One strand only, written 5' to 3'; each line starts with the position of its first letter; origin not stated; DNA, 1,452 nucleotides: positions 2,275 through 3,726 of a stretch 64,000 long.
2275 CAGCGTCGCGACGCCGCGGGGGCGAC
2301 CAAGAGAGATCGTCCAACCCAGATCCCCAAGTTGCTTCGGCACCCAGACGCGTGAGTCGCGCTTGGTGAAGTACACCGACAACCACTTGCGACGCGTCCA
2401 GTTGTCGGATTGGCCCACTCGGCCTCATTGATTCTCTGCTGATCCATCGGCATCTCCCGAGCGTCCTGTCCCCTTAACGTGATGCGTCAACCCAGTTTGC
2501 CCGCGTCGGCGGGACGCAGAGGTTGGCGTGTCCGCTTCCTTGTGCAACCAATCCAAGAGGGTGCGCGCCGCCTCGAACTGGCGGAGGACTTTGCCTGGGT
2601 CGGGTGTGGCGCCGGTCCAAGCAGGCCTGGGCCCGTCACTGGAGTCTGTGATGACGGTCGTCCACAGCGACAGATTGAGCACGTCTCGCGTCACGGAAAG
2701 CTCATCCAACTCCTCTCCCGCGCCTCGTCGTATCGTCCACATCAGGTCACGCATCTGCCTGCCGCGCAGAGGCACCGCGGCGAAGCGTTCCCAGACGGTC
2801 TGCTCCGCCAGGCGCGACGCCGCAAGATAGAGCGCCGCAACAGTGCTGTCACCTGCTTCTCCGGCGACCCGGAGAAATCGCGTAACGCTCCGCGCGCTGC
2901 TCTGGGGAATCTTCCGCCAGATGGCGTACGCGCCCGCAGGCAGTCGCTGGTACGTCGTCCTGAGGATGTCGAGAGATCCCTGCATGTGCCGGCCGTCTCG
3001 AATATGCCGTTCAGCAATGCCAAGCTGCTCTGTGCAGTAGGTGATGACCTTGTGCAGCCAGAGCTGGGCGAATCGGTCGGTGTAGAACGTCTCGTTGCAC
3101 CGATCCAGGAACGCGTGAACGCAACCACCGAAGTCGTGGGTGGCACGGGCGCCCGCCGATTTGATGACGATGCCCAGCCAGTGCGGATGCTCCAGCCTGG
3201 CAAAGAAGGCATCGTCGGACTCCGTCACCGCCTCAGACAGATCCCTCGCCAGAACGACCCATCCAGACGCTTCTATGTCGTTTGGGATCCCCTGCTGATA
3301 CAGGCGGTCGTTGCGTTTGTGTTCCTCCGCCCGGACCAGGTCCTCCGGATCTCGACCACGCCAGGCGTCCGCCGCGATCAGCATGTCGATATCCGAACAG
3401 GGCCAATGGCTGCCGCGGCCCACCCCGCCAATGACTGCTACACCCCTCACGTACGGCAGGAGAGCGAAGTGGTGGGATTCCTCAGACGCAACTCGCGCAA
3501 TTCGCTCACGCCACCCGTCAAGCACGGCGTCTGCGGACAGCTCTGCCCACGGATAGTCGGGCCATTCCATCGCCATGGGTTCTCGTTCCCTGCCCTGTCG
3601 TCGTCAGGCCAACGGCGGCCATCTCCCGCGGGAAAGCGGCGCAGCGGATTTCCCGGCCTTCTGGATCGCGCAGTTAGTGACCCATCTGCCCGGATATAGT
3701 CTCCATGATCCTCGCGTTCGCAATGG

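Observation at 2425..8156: Tight co-directional cassette of seven small-molecule-modifying enzymes, a candidate multi-drug or xenobiotic inactivation island (or an orphan tailoring cassette)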

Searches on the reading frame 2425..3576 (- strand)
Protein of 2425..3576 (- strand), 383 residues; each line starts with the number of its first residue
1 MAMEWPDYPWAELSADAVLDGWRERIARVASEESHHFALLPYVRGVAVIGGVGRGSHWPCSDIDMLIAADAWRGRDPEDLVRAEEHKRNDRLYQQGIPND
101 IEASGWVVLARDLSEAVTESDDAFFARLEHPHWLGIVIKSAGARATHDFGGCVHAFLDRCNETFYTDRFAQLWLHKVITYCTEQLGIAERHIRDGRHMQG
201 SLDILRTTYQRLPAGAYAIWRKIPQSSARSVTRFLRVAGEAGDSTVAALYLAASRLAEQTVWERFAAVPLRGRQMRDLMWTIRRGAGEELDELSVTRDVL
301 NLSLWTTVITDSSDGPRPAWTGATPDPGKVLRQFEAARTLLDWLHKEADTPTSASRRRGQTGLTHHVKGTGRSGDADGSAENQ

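Call 3: search_protein_families(library=pfam, proteins=[window:2425-3576:-], max_evalue=0.01)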
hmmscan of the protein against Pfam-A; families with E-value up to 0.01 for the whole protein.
window:2425-3576:- (383 aa): 1 family
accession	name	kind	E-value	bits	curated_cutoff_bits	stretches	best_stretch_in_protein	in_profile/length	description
PF01909.29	NTP_transf_2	-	0.0072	17.1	21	0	43-88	14-59/93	Nucleotidyltransferase domain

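Call 4: search_protein_families(library=ncbifam, proteins=[window:2425-3576:-], max_evalue=0.01)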
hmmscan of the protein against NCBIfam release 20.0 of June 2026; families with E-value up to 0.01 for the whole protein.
window:2425-3576:- (383 aa): 0 families

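Call 7: search_protein_families(library=padloc, proteins=[window:2425-3576:-], max_evalue=0.01)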
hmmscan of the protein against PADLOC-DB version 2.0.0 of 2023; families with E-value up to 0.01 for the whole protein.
window:2425-3576:- (383 aa): 1 family
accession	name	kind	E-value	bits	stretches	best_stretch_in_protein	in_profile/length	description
PDLC04902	PDC-S09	-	0.0042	15.4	1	43-70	21-48/97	-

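Call 12: search_solved_structures(query=window:2425-3576:-, max_evalue=1)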
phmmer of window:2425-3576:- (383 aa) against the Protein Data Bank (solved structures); distinct sequences matched with E-value up to 1: 2.
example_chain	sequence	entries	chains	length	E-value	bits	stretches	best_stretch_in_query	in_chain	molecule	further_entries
1jig_A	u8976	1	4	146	0.5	12.4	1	232-264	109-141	Dlp-2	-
1o9r_A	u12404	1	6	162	0.88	11.6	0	187-264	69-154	AGROBACTERIUM TUMEFACIENS DPS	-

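Call 30: find_homologous_proteins(query=window:2425-3576:-, max_evalue=0.001)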
Query window:2425-3576:- (383 aa): 31 proteins with E <= 0.001 among 8000 candidates.
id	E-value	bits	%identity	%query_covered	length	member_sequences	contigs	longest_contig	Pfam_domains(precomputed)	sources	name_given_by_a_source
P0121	3.0e-260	881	100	100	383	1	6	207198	-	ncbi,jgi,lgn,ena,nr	ncbi:MAG TPA: hypothetical protein VMZ31_13525 [Phycisphaerae bacterium]|nr:hypothetical protein [Ph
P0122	8.2e-205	698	85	93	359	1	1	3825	-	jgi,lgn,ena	-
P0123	3.4e-157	541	69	91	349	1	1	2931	PF01909.30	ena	-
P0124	1.1e-151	523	65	93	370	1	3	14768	PF01909.30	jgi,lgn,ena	-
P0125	1.7e-148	513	65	89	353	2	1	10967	-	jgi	-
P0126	7.8e-148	511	65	89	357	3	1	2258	-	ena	-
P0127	8.3e-148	511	64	92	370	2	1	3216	-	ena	-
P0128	1.2e-143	497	63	92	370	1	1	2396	-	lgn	-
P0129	7.1e-143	494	62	92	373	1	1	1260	-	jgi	jgi:hypothetical protein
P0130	1.0e-140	487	64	89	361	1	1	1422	-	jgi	jgi:hypothetical protein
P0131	9.9e-138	477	61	93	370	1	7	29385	-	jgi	-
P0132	1.4e-137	477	63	89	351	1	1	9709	-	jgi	jgi:predicted nucleotidyltransferase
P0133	2.9e-134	466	62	90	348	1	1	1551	-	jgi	jgi:predicted nucleotidyltransferase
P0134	2.0e-129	450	60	90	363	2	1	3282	-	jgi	jgi:predicted nucleotidyltransferase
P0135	1.3e-106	375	52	88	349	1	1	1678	PF18765.8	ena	-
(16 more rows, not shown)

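Call 31: find_encoding_contigs(protein=P0124, flank=8000, max_places=3)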
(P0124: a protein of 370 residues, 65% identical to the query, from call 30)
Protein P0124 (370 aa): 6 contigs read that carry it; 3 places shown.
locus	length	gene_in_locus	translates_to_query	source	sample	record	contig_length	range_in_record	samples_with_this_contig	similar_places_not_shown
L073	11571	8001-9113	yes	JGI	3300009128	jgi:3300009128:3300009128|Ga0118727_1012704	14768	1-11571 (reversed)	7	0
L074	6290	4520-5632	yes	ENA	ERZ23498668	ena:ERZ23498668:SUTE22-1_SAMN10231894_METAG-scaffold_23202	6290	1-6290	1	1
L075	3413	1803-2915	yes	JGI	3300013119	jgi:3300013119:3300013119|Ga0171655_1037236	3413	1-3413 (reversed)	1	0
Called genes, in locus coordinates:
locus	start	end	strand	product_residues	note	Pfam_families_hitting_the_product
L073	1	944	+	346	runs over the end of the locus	PF20581:DUF6785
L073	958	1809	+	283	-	PF20581:DUF6785, PF20580:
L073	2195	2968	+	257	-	-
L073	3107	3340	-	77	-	-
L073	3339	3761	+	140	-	-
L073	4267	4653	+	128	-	PF12675:DUF3795 (weak)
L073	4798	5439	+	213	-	-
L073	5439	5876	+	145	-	PF00583:Acetyltransf_1, PF13508:Acetyltransf_7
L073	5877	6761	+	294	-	PF00561:Abhydrolase_1, PF12146:Hydrolase_4 (faint), PF12697:Abhydrolase_6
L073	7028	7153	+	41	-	-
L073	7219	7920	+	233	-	PF08241:Methyltransf_11, PF13649:Methyltransf_25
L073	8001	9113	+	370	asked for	PF01909:NTP_transf_2 (weak)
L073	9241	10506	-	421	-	PF01548:DEDD_Tnp_IS110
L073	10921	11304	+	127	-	-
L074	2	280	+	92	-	?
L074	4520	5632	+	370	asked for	PF01909:NTP_transf_2 (weak)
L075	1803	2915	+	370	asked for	PF01909:NTP_transf_2 (weak)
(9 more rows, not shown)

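Call 32: find_encoding_contigs(protein=P0131, flank=8000, max_places=3)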
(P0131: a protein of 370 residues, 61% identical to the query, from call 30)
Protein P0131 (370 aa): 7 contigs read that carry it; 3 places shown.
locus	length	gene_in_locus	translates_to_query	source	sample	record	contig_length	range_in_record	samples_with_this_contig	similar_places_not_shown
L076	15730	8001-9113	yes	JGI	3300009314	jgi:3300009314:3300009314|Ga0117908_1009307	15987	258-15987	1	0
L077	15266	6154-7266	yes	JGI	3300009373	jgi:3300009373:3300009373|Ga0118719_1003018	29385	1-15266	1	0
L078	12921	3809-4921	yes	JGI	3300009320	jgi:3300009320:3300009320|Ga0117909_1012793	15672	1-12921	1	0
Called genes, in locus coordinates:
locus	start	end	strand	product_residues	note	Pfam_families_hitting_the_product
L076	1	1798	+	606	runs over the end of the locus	PF02518:HATPase_c (weak), PF13589:HATPase_c_3, PF01119:DNA_mis_repair, PF08676:MutL_C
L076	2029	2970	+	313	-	PF02899:Phage_int_SAM_1, PF00589:Phage_integrase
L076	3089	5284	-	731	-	PF01526:DDE_Tnp_Tn3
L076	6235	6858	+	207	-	PF00239:Resolvase, PF13384:HTH_23, PF01381:HTH_3 (faint)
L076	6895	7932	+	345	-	PF13527:Acetyltransf_9, PF00583:Acetyltransf_1 (weak)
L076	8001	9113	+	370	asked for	-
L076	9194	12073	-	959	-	PF00133:tRNA-synt_1, PF09334:tRNA-synt_1g, PF00133:tRNA-synt_1 (weak), PF13603:tRNA-synt_1_2, PF08264:Anticodon_1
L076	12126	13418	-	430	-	PF01336:tRNA_anti-codon, PF00152:tRNA-synt_2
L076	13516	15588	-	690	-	PF01138:RNase_PH, PF03725:RNase_PH_C, PF03726:PNPase, PF01138:RNase_PH, PF00013:KH_1, PF00575:S1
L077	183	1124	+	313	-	PF02899:Phage_int_SAM_1, PF00589:Phage_integrase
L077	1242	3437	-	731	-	PF01526:DDE_Tnp_Tn3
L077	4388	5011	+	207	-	PF00239:Resolvase, PF13384:HTH_23, PF01381:HTH_3 (faint)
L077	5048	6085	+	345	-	PF13527:Acetyltransf_9, PF00583:Acetyltransf_1 (weak)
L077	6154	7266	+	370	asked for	-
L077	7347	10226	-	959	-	PF00133:tRNA-synt_1, PF09334:tRNA-synt_1g, PF00133:tRNA-synt_1 (weak), PF13603:tRNA-synt_1_2, PF08264:Anticodon_1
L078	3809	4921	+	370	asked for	-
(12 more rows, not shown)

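Call 35: search_protein_families(library=pfam, proteins=[L073:4798-5439:+], max_evalue=0.01)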
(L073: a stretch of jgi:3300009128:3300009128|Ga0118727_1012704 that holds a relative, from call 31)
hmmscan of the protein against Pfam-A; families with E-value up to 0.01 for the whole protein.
L073:4798-5439:+ (213 aa): 0 families

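Call 39: search_solved_structures(query=A2, max_evalue=10)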
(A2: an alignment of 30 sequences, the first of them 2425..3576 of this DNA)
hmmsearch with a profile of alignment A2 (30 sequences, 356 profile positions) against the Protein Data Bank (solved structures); distinct sequences matched with E-value up to 10: 7.
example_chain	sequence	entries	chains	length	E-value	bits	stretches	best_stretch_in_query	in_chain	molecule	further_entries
6p01_A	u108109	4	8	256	0.0016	20.7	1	43-75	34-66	Kanamycin nucleotidyltransferase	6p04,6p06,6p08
1kny_A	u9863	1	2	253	0.015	17.5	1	43-75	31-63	KANAMYCIN NUCLEOTIDYLTRANSFERASE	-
1kan_A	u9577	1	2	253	0.015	17.5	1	43-75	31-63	KANAMYCIN NUCLEOTIDYLTRANSFERASE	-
6nlt_A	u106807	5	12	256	0.015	17.5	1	43-75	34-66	Kanamycin nucleotidyltransferase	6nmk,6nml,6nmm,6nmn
6un8_A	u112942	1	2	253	0.015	17.5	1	43-75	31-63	Aminoglycoside NucleotidylTransferase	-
2cqq_A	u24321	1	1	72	0.97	11.6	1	203-244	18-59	DnaJ homolog subfamily C member 1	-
2rff_A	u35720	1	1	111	1.5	10.9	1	28-70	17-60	Putative nucleotidyltransferase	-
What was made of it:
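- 2425..3576 (-): NT1, a 383-aa nucleotidyltransferase with a large helical C-terminal domain, from a rare family. Block 5. The profile matches KNTase at E 0.0016 over 33 residues only (call 39).
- Closest known: Kanamycin nucleotidyltransferase ANT. Different: The sequence match to KNTase covers only the 33-residue catalytic motif (call 39).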

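Call 44: predict_structure(alignment_id=A2)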
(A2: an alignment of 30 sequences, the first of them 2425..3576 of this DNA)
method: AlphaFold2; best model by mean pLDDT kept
length: 383 residues; sequences in the alignment: 30
mean_pLDDT: 90.9   pTM: 0.86
mean pLDDT of the five models: 90.9, 90.8, 89.8, 89.2, 88.0
residues with pLDDT >= 90: 328; 70-90: 21; 50-70: 3; < 50: 31
segments of 3 or more residues with pLDDT < 50: 353-383
pLDDT, mean of each block of 10 residues (from residue 1): 82 94 97 99 98 93 97 98 98 95 97 98 98 97 95 98 96 98 98 98 96 97 90 97 98 98 97 96 96 98 93 88 97 99 95 49 37 28 22
secondary structure, 60 per line:
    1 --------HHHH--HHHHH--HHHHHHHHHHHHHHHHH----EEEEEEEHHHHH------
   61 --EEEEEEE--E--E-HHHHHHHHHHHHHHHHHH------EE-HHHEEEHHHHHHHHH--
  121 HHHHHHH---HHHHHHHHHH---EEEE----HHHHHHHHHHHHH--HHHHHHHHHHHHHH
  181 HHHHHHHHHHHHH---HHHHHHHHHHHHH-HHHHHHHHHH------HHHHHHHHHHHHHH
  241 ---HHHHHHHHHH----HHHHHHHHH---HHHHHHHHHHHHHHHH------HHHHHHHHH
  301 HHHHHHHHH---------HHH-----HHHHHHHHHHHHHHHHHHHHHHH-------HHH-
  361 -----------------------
elements in order: H9-12 H15-19 H22-38 E43-49 H50-54 E63-69 H77-94 E107-109 H110-118 H121-127 H131-140 E144-147 H152-164 H167-193 H197-209 H211-220 H227-240 H244-253 H258-266 H270-285 H292-309 H327-349
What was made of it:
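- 2425..3576 (-): The AF2 model has pLDDT 91 (call 44).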

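Call 47: fold_search(model_id=the predicted structure, library=pdb)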
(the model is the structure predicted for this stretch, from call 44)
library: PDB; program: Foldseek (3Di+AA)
matches with E <= 10: 334; with E <= 0.001: 0
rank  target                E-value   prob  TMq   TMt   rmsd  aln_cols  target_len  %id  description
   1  6un8_A                1.4e-03  1.00  0.33  0.46  10.8       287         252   12  Wild type ANT bound to neomycin (released 2020-05-06)
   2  6p01_A                1.5e-03  1.00  0.36  0.51  10.1       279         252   12  Apo structure of the E52D mutant of ANT-4 (released 2020-01-29)
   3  1kan_A                1.6e-03  1.00  0.37  0.52  10.3       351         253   14  MOLECULAR STRUCTURE OF KANAMYCIN NUCLEOTIDYLTRANSFERASE DETERMINED TO 3.0-ANGSTROMS RESOLUTION (released 1994-08-31)
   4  6un8_B                2.4e-03  1.00  0.38  0.53  10.4       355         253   12  Wild type ANT bound to neomycin (released 2020-05-06)
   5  6p06_A                3.4e-03  1.00  0.35  0.49  10.2       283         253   13  Ternary structure of the E52D mutant of ANT-4 with Neomycin and AMPCPP (released 2020-01-29)
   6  6nmk_A                4.0e-03  1.00  0.33  0.47  10.8       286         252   11  Binary complex structure of the T130K mutant of ANT-4'' with Neomycin (released 2020-01-15)
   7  1v4a                  6.0e-03  0.99  0.28  0.26  10.4       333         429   15  Structure of the N-terminal Domain of Escherichia coli Glutamine Synthetase adenylyltransferase (released 2004-07-27)
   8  6nmk_B                6.6e-03  1.00  0.34  0.48  10.2       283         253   12  Binary complex structure of the T130K mutant of ANT-4'' with Neomycin (released 2020-01-15)
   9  9dbj_C                9.0e-03  0.99  0.25  0.40  12.1       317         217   14  Structure of Hailong HalB R164A mutant with non-hydrolyzable dATP (released 2025-05-07)
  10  1kny_A                9.5e-03  1.00  0.39  0.55  10.0       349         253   12  KANAMYCIN NUCLEOTIDYLTRANSFERASE (released 1996-08-17)
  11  9dbj_E                1.8e-02  0.97  0.25  0.39  13.3       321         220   13  Structure of Hailong HalB R164A mutant with non-hydrolyzable dATP (released 2025-05-07)
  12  9dbh_A                2.1e-02  0.97  0.25  0.40  12.8       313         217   14  Structure of Hailong HalB in complex with oligodeoxyadenylate (released 2025-05-07)
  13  9dbj_D                2.6e-02  0.96  0.25  0.38  12.8       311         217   13  Structure of Hailong HalB R164A mutant with non-hydrolyzable dATP (released 2025-05-07)
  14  9dbj_A                4.7e-02  0.94  0.25  0.39  12.4       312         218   13  Structure of Hailong HalB R164A mutant with non-hydrolyzable dATP (released 2025-05-07)
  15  3jyy_B                5.4e-02  0.97  0.31  0.42  11.3       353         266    9  SeMet LinB complexed with PPi (released 2009-11-03)
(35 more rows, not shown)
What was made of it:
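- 2425..3576 (-): Best Foldseek hit is ANT(4') at E 1.4e-3, TM about 0.5 (call 47).
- On AadA / ANT(3'') aminoglycoside adenylyltransferases (claimed for NT1): Foldseek matches to AadA have E 0.14-0.4 (call 47).
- Closest known: Kanamycin nucleotidyltransferase ANT. Same: These enzymes dominate its fold matches (call 47).
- NT1 gives weak HalB and MNT matches (call 47).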

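Call 60: find_encoding_contigs(protein=P0122, flank=5000, max_places=3)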
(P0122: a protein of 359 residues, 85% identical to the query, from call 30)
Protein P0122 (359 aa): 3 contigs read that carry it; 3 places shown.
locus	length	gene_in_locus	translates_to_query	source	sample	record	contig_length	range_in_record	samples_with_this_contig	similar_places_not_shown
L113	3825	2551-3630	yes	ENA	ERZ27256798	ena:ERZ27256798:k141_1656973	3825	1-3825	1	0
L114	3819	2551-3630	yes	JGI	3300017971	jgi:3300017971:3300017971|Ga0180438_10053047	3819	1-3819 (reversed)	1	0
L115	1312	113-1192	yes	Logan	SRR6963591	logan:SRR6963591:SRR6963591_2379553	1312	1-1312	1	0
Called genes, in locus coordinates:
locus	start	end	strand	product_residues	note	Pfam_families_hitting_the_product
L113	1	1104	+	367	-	?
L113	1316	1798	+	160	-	-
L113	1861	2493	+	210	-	PF06439:3keto-disac_hyd (weak), PF21708:Glyco_hydro_59_C (faint)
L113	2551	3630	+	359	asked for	-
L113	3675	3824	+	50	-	?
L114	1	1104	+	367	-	?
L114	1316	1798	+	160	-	-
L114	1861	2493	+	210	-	PF06439:3keto-disac_hyd (weak), PF21708:Glyco_hydro_59_C (faint)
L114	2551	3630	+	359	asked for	-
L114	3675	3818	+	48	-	?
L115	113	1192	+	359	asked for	-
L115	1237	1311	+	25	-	?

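Call 72: search_dna_similar(query=window:2425-3576:-, collection=plasmids, mode=protein, max_rows=12)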
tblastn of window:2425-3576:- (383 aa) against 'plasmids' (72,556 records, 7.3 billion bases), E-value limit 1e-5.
No match.

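Call 80: search_protein_families(library=pfam, alignment_id=A2, max_evalue=0.01)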
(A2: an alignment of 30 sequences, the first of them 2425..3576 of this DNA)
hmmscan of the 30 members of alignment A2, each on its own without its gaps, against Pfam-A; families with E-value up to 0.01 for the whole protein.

A. member 1, window:2425-3576:- (383 aa): 1 family
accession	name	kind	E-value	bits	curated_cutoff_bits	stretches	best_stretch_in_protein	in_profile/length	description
PF01909.29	NTP_transf_2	-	0.0072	17.1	21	0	43-88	14-59/93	Nucleotidyltransferase domain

B. families by the number of members that match (of 30 scanned): 3 families
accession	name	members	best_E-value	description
PF01909.29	NTP_transf_2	25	1.4e-06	Nucleotidyltransferase domain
PF18765.7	Polbeta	16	6e-06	Polymerase beta, Nucleotidyltransferase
PF03445.19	DUF294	6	0.00022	Putative nucleotidyltransferase DUF294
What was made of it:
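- Closest known: Kanamycin nucleotidyltransferase ANT. Different: No AadA_C domain appears in any of 30 family members (call 80).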
